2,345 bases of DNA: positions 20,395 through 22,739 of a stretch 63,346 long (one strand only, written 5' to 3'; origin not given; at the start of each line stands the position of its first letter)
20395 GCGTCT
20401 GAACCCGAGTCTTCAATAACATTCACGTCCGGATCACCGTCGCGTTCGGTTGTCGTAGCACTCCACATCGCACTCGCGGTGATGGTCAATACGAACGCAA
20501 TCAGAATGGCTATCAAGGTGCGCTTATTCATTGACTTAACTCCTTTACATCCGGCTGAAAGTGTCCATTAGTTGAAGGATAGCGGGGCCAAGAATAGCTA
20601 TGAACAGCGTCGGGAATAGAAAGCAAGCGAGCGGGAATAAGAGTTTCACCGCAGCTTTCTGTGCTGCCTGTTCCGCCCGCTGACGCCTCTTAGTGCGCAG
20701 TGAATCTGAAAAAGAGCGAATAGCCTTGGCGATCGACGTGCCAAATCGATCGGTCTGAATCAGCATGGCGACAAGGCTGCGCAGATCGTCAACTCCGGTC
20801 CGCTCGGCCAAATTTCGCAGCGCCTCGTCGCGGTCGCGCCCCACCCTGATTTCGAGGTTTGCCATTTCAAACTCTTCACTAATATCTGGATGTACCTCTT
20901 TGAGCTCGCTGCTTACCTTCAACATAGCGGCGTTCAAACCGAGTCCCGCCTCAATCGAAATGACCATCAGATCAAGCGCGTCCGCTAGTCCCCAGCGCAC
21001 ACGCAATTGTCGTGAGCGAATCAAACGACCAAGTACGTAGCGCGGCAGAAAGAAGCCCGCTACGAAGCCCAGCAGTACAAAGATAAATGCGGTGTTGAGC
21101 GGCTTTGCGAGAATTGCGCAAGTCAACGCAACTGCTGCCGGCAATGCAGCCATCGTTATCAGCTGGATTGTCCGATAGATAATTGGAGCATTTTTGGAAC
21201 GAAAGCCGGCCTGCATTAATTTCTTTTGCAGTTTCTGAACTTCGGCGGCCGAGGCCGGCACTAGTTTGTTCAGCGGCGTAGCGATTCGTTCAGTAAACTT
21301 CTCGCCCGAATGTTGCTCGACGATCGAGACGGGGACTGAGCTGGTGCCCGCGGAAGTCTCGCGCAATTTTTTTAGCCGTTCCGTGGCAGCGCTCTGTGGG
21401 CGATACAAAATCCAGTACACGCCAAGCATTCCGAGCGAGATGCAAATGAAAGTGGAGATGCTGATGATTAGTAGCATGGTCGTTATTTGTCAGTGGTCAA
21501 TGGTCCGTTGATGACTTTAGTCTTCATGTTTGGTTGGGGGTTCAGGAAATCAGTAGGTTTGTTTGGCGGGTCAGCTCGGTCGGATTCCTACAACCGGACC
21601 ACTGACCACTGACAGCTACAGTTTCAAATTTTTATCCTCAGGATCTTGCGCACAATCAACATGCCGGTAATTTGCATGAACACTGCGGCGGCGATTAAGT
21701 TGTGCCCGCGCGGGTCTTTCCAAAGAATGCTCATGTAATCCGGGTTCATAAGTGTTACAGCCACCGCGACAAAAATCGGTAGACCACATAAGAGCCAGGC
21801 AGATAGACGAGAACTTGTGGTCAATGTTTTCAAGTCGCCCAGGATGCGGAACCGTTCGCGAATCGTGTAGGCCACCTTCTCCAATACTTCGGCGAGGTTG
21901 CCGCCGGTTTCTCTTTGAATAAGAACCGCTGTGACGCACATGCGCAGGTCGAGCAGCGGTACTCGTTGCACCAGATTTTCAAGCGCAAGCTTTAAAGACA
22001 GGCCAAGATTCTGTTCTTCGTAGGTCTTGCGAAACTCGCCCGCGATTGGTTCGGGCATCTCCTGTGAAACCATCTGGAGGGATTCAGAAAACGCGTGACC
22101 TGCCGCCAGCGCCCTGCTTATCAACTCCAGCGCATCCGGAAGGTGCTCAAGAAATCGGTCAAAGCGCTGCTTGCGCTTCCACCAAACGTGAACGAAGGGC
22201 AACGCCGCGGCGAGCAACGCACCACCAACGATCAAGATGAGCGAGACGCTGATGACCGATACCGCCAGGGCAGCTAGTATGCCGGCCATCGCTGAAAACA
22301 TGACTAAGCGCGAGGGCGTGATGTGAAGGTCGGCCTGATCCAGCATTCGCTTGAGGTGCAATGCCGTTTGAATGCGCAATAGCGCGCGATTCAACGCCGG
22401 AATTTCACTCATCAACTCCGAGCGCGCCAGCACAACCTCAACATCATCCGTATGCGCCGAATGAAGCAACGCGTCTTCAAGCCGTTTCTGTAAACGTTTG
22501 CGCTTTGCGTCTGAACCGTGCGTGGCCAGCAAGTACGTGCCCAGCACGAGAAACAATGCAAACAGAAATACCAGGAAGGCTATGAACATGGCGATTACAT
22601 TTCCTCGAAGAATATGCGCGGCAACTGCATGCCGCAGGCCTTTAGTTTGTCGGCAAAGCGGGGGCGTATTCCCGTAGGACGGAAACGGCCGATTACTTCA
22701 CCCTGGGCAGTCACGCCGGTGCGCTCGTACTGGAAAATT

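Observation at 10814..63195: Dispersed family of heptanucleotide tandem-repeat hairpins (STRR-like) occupying intergenic spacers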

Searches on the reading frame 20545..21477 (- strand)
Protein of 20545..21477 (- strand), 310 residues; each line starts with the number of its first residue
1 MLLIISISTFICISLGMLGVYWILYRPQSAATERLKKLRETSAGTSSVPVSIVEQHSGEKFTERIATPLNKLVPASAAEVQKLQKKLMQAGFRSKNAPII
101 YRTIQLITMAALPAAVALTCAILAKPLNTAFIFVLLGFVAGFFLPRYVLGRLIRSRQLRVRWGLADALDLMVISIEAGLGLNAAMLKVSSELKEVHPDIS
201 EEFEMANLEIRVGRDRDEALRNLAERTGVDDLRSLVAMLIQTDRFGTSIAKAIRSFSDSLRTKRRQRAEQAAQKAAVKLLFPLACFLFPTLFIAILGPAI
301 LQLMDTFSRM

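Call 20: search_protein_families(library=pfam, proteins=[window:20545-21477:-])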
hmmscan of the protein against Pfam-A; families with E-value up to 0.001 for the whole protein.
window:20545-21477:- (310 aa): 1 family
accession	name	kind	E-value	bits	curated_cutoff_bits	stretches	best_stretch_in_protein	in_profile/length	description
PF00482.28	T2SSF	-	1.9e-17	63.8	25.2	1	168-296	2-124/125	Type II secretion system (T2SS), protein F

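Call 76: find_encoding_contigs(protein=window:20545-21477:-, flank=3000, max_places=8)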
Protein window:20545-21477:- (310 aa): 4 contigs read that carry it; 4 places shown.
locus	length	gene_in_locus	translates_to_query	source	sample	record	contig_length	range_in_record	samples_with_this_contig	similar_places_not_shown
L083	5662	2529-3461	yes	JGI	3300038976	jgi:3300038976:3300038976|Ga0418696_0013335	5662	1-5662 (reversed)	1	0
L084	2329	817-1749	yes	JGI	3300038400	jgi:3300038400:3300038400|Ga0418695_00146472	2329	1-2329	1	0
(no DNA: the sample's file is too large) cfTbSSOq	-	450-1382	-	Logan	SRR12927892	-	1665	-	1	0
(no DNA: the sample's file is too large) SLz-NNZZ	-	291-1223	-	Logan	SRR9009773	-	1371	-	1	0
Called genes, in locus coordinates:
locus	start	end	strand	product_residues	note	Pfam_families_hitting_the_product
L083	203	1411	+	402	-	PF00437:T2SSE, PF27713:UCP018868 (weak)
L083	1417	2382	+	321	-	PF00482:T2SSF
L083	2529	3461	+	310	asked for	PF00482:T2SSF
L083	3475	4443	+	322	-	PF13429:TPR_15 (weak), PF13414:TPR_11, PF14559:TPR_19 (weak), PF23914:TPR_CcmH_CycH (weak), PF12895:ANAPC3 (weak), PF13414:TPR_11 (weak), PF13432:TPR_16, PF13414:TPR_11, +14 more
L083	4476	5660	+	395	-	?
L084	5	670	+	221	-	PF00482:T2SSF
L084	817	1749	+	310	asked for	PF00482:T2SSF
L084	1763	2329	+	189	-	?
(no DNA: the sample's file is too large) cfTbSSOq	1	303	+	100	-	?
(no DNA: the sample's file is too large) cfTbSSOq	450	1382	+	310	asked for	PF00482:T2SSF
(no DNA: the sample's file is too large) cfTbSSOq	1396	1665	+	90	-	?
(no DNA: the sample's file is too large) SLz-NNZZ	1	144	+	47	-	?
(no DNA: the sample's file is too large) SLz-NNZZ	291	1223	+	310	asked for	PF00482:T2SSF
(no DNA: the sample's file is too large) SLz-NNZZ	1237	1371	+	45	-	?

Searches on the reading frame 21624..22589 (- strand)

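Call 20: search_protein_families(library=pfam, proteins=[window:21624-22589:-])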
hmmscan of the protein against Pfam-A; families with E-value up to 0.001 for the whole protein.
window:21624-22589:- (321 aa): 1 family
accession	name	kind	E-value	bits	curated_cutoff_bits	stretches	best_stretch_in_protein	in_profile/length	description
PF00482.28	T2SSF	-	5.2e-17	62.4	25.2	1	154-278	2-123/125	Type II secretion system (T2SS), protein F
